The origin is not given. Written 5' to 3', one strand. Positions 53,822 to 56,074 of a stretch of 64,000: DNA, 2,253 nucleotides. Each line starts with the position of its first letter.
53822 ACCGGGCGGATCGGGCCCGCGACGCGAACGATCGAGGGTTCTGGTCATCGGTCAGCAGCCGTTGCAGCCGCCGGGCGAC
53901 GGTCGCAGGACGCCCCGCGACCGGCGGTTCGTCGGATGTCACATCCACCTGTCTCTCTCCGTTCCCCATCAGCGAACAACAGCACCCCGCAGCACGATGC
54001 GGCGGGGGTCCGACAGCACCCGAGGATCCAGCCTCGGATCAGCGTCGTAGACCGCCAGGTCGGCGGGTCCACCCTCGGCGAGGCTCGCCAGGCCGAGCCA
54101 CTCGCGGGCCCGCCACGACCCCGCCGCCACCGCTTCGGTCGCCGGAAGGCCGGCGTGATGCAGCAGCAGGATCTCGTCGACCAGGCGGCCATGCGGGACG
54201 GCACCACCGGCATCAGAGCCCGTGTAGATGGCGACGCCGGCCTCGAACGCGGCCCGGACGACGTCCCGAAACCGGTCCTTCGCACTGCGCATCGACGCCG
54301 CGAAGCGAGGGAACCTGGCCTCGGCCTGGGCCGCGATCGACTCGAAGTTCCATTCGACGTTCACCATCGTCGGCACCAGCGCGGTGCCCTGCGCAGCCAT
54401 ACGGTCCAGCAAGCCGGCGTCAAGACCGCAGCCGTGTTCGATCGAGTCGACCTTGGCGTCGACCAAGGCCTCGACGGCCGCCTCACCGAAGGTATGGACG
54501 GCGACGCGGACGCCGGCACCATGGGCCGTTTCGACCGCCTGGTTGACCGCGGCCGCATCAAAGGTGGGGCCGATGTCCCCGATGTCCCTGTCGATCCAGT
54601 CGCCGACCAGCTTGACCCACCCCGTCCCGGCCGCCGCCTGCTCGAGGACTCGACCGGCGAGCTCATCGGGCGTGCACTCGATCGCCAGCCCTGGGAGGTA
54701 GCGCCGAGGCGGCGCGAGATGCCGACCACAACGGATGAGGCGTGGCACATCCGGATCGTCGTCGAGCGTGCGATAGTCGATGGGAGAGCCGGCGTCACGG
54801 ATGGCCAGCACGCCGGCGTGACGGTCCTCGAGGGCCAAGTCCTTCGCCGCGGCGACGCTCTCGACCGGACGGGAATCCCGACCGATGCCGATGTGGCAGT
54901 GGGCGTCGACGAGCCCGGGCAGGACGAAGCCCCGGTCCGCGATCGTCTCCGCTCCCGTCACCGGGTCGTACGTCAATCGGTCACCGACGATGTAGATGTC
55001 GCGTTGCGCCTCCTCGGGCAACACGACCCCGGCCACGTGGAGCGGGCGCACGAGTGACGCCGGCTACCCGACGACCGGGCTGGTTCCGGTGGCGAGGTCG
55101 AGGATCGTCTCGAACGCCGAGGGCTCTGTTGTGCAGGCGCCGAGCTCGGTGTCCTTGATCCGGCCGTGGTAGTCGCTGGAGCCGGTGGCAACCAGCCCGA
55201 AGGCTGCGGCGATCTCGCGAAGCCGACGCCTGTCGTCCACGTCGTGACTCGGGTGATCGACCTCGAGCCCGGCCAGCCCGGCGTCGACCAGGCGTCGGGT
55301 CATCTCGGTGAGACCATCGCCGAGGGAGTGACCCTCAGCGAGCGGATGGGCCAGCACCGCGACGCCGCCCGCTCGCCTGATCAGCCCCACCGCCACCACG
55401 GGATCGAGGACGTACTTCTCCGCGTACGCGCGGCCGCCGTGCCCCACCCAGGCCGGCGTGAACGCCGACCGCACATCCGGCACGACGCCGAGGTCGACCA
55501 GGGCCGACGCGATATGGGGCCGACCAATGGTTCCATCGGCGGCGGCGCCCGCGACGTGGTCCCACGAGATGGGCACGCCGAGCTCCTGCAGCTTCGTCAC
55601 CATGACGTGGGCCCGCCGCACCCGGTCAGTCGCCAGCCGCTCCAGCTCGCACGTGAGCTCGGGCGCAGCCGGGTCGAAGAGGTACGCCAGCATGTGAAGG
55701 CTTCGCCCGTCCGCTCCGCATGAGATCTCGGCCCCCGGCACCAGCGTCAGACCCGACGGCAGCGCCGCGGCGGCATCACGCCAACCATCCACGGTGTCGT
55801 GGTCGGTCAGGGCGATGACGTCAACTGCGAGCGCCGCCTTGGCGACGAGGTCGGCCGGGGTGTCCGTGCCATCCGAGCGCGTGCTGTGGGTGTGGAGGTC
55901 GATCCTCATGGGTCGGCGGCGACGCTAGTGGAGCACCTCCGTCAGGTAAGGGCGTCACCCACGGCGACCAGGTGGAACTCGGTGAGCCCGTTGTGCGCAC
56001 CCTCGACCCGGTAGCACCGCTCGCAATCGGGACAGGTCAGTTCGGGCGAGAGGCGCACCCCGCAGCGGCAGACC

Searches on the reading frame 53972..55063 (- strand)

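Call 10: search_protein_families(library=pfam, proteins=[window:53972-55063:-], max_evalue=0.001)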
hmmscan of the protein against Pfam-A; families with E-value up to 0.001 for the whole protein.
window:53972-55063:- (364 aa): 2 families
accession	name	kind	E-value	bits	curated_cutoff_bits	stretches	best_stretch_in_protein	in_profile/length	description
PF01979.26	Amidohydro_1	-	5.1e-17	62.6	25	1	46-353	1-332/345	Amidohydrolase family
PF07969.17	Amidohydro_3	-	4e-10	40.2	29.7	1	166-343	257-448/472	Amidohydrolase family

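Call 69: search_protein_families(library=ncbifam, proteins=[window:53972-55063:-], max_evalue=0.001)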
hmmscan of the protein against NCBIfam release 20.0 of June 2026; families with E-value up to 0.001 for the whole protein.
window:53972-55063:- (364 aa): 1 family
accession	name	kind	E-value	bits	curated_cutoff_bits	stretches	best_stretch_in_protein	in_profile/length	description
NF051886.1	XaaProDiPepCaul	equivalog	1.2e-21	77.2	500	1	168-364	201-398/398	Xaa-Pro dipeptidase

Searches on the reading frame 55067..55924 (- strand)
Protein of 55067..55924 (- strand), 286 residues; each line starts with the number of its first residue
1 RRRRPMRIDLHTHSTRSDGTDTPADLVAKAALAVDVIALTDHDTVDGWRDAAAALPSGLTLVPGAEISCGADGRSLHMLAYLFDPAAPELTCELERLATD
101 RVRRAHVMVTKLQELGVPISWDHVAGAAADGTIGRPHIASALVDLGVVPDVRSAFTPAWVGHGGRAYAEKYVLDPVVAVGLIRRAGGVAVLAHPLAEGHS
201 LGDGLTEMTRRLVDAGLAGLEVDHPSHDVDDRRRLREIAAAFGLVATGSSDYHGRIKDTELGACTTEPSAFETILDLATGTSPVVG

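Call 10: search_protein_families(library=pfam, proteins=[window:55067-55924:-], max_evalue=0.001)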
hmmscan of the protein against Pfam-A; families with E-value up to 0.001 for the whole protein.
window:55067-55924:- (286 aa): 1 family
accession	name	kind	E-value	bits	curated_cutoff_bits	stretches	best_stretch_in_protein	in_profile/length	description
PF02811.25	PHP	-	1.3e-05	26.1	26.4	1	9-69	1-65/164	PHP domain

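Call 69: search_protein_families(library=ncbifam, proteins=[window:55067-55924:-], max_evalue=0.001)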
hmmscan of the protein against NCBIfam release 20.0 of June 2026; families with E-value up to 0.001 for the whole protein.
window:55067-55924:- (286 aa): 7 families
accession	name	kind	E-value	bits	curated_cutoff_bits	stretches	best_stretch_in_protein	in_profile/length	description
NF041577.1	nside_bi_sphtase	equivalog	5.1e-50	170.2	400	1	6-274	2-272/276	3',5'-nucleoside bisphosphate phosphatase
NF047791.1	RNaseRnm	equivalog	8.3e-43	146.6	375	1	7-274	2-271/275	RNase RNM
NF041661.1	Cycl_ph_dihydrol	equivalog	3.3e-24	85.6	500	1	9-256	1-247/259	phosphoribosyl 1,2-cyclic phosphate 1,2-diphosphodiesterase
NF038032.1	CehA_McbA_metalo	domain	2e-12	47.1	80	1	7-85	4-81/315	CehA/McbA family metallohydrolase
NF045780.1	TrlF_fam_ATP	equivalog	4.7e-09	35.5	350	1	7-87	7-100/944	TrlF family AAA-like ATPase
NF004225.0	PRK05672.1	subfamily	2.1e-05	22.8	939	1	10-115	9-119/1047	error-prone DNA polymerase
NF004981.0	PRK06361.1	equivalog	0.0001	21.8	117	1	7-43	1-38/217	histidinol phosphate phosphatase domain-containing protein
